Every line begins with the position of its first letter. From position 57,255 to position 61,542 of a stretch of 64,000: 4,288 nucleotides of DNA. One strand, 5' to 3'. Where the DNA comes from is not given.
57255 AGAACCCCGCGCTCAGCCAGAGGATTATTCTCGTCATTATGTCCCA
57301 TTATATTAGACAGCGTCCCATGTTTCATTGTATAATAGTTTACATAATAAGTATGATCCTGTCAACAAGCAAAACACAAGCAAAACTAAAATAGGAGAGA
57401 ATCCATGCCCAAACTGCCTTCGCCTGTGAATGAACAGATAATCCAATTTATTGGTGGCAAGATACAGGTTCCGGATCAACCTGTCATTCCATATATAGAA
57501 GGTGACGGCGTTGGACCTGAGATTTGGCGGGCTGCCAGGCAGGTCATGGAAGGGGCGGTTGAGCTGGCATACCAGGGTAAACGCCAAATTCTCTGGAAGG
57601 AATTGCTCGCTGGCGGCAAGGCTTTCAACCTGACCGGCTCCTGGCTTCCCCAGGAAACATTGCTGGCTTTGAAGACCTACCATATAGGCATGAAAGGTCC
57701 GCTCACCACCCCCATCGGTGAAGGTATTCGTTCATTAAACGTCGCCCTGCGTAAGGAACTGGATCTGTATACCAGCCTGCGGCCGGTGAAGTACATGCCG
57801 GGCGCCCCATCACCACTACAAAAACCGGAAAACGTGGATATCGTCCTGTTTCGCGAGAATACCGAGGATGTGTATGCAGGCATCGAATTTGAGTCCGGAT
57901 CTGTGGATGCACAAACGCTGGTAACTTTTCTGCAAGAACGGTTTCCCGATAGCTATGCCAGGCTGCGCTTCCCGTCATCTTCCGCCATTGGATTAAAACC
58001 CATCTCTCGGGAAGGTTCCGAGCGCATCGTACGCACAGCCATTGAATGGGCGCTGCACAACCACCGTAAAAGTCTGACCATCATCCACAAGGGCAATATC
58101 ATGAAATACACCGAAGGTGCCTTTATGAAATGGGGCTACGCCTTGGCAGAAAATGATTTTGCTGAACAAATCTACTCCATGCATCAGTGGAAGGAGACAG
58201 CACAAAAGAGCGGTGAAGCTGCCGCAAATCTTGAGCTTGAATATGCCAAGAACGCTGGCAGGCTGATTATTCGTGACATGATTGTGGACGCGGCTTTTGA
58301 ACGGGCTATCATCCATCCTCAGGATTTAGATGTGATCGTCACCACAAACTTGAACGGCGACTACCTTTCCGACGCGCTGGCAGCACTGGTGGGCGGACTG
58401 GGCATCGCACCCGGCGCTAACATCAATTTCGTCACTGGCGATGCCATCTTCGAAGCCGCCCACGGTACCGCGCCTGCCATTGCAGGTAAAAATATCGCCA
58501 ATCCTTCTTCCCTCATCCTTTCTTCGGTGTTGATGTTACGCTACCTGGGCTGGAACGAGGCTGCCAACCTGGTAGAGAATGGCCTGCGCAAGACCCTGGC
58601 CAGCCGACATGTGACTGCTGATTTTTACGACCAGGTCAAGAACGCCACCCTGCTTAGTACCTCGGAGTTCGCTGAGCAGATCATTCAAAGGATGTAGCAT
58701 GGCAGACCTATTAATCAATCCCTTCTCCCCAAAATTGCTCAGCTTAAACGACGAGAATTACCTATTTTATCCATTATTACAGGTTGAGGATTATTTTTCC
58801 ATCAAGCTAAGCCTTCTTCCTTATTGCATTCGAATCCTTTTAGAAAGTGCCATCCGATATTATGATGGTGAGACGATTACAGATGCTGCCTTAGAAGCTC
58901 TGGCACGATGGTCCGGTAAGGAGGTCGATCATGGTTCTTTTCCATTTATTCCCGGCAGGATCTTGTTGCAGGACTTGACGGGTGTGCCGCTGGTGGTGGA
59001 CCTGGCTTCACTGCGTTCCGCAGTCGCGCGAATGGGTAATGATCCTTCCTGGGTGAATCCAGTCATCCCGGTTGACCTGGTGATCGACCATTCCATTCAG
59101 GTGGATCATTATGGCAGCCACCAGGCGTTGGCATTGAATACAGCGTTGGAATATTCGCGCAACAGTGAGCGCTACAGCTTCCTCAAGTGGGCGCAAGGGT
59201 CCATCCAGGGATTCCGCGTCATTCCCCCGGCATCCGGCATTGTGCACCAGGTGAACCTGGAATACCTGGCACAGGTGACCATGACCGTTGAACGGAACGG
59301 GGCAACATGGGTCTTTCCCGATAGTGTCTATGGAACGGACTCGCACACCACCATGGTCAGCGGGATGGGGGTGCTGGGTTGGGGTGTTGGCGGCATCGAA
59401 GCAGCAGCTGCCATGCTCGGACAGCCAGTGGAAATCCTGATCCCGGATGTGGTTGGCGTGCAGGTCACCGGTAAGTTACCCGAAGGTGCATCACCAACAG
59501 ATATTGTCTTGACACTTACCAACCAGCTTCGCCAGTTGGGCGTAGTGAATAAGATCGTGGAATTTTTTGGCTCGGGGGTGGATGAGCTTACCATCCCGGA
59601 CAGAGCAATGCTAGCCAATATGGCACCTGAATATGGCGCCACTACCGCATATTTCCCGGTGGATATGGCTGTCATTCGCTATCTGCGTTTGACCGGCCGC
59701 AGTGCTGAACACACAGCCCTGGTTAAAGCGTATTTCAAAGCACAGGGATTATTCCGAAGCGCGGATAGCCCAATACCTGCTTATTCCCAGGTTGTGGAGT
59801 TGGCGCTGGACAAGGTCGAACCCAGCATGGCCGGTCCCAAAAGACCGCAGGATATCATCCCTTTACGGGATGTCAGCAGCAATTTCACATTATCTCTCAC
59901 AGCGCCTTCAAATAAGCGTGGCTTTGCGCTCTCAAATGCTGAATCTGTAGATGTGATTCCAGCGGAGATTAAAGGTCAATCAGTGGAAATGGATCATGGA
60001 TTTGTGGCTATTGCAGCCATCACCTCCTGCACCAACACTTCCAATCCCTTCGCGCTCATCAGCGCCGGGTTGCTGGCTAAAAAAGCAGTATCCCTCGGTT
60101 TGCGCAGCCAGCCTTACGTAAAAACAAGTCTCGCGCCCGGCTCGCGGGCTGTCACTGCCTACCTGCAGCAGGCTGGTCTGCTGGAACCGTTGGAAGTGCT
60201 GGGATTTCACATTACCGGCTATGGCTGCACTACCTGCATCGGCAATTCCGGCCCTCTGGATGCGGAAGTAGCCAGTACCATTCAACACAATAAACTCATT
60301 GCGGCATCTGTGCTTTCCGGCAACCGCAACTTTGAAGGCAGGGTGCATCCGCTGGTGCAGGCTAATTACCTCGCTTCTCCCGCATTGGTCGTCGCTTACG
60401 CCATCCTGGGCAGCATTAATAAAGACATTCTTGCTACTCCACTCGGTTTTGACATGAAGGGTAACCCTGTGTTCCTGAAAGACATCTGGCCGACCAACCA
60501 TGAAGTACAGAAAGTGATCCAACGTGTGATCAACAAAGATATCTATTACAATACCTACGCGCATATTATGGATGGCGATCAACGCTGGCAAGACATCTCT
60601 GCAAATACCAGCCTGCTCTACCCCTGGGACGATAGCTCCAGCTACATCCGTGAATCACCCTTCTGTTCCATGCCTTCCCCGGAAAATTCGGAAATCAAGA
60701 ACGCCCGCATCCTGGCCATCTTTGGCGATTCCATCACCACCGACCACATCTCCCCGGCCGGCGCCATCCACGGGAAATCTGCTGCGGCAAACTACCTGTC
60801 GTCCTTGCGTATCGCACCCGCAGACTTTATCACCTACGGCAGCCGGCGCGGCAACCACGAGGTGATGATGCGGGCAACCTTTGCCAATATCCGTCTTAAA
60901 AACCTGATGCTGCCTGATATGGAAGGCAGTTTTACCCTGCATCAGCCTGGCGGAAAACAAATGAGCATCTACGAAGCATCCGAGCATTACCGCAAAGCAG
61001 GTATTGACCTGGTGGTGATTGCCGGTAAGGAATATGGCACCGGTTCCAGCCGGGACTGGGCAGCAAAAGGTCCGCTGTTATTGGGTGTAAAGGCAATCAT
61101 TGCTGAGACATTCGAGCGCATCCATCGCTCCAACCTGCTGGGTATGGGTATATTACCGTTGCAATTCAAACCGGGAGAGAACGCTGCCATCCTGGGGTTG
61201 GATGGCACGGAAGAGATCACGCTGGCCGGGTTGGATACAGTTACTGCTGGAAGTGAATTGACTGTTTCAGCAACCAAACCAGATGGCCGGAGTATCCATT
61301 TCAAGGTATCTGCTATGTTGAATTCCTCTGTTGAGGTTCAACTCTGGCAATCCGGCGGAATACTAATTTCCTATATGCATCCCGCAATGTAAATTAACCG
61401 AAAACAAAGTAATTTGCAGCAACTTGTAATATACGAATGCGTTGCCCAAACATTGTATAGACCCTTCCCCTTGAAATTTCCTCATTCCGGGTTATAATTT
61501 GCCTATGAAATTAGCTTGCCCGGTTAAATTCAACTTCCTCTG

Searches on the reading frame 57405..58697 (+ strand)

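Call 8: search_protein_families(library=ncbifam, proteins=[window:57405-58697:+])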
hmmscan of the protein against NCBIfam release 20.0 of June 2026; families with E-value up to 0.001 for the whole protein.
window:57405-58697:+ (430 aa): 16 families
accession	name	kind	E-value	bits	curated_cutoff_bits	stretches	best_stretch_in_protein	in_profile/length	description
NF005425.0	PRK07006.1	equivalog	3.3e-167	556.5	490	1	8-430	9-416/416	NADP-dependent isocitrate dehydrogenase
TIGR00183.1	prok_nadp_idh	equivalog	1.3e-164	548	567.3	1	3-430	4-416/417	isocitrate dehydrogenase (NADP(+))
NF005610.0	PRK07362.1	equivalog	5e-130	434.3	585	2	3-257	6-267/474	NADP-dependent isocitrate dehydrogenase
NF005036.0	PRK06451.1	equivalog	2.2e-125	418.7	484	1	7-430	5-408/412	NADP-dependent isocitrate dehydrogenase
NF006673.0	PRK09222.1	equivalog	8.8e-84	282.2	509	3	287-430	200-341/482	NADP-dependent isocitrate dehydrogenase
NF006529.0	PRK08997.1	equivalog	1e-79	268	510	3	245-430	158-335/335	isocitrate dehydrogenase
TIGR02088.1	LEU3_arch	subfamily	2.8e-73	247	409.8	3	283-413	189-316/324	isopropylmalate/isohomocitrate dehydrogenases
TIGR02924.1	ICDH_alpha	equivalog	3.5e-68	230.8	561.35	3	291-430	200-337/473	isocitrate dehydrogenase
NF040626.1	AksF2_Meth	equivalog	1.2e-66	225.2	540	3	282-427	189-327/333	homoisocitrate dehydrogenase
TIGR00175.1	mito_nad_idh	equivalog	1.8e-63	214.7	432.4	3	281-430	191-334/334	isocitrate dehydrogenase (NAD(+))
NF040619.1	AksF_Meth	equivalog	1.3e-59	202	500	3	288-414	213-337/343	homoisocitrate dehydrogenase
NF002898.0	PRK03437.1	equivalog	9.1e-54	183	393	2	293-429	217-344/347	3-isopropylmalate dehydrogenase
TIGR02089.1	TTC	equivalog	9.2e-47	159.6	470.4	2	256-412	194-340/352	tartrate dehydrogenase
TIGR00169.1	leuB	equivalog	1e-41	143.1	353.2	2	281-421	206-344/349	3-isopropylmalate dehydrogenase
NF006048.0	PRK08194.1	equivalog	3.2e-41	141.6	501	2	290-429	214-348/352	tartrate dehydrogenase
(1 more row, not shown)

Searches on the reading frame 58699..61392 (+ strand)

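Call 8: search_protein_families(library=ncbifam, proteins=[window:58699-61392:+])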
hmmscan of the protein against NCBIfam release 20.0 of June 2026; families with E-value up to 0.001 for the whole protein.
window:58699-61392:+ (897 aa): 25 families
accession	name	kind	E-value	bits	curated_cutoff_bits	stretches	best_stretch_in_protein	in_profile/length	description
NF006757.0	PRK09277.1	subfamily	0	1244.9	686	1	13-892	12-880/888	aconitate hydratase AcnA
TIGR01341.1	aconitase_1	equivalog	0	1219.9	945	1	20-890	2-869/876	aconitate hydratase AcnA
NF009520.0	PRK12881.1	subfamily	0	1203.6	905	1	16-891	14-885/893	aconitate hydratase AcnA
TIGR02333.1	2met_isocit_dHY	equivalog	1e-229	764.8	1419.85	1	37-891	30-851/858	Fe/S-dependent 2-methylisocitrate dehydratase AcnD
NF005558.0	PRK07229.1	equivalog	5.8e-100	335.7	612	1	130-890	57-639/647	aconitate hydratase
TIGR01340.1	aconitase_mito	equivalog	9.2e-74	249.1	825.35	3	120-393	80-331/745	aconitate hydratase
TIGR01342.1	acon_putative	hypoth_equivalog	3.4e-71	240.3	719.15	3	153-393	69-282/655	putative aconitate hydratase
NF009116.0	PRK12466.1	subfamily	2e-39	135.5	531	1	162-574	91-463/472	3-isopropylmalate dehydratase large subunit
NF001614.1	PRK00402.1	subfamily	1.3e-37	129.5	385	2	209-393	116-286/415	aconitase/3-isopropylmalate dehydratase large subunit family protein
TIGR01343.1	hacA_fam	subfamily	1e-33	116.6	385.7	2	205-393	108-283/412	homoaconitate hydratase family protein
TIGR02086.1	IPMI_arch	subfamily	1.9e-33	115.8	410.15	2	171-393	86-281/411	3-isopropylmalate dehydratase/homoaconitate hydratase family large subunit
NF004016.0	PRK05478.1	subfamily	1.5e-31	109.5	510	1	210-574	125-461/468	3-isopropylmalate dehydratase large subunit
TIGR02083.1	LEU2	equivalog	2.6e-29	102.4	610.65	2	208-392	115-285/419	3-isopropylmalate dehydratase large subunit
NF008503.0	PRK11413.1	equivalog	5.2e-27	94.1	641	1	209-581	144-482/753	hydratase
TIGR00139.1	h_aconitase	equivalog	8.5e-25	87.2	529.9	1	206-574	114-452/709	homoaconitase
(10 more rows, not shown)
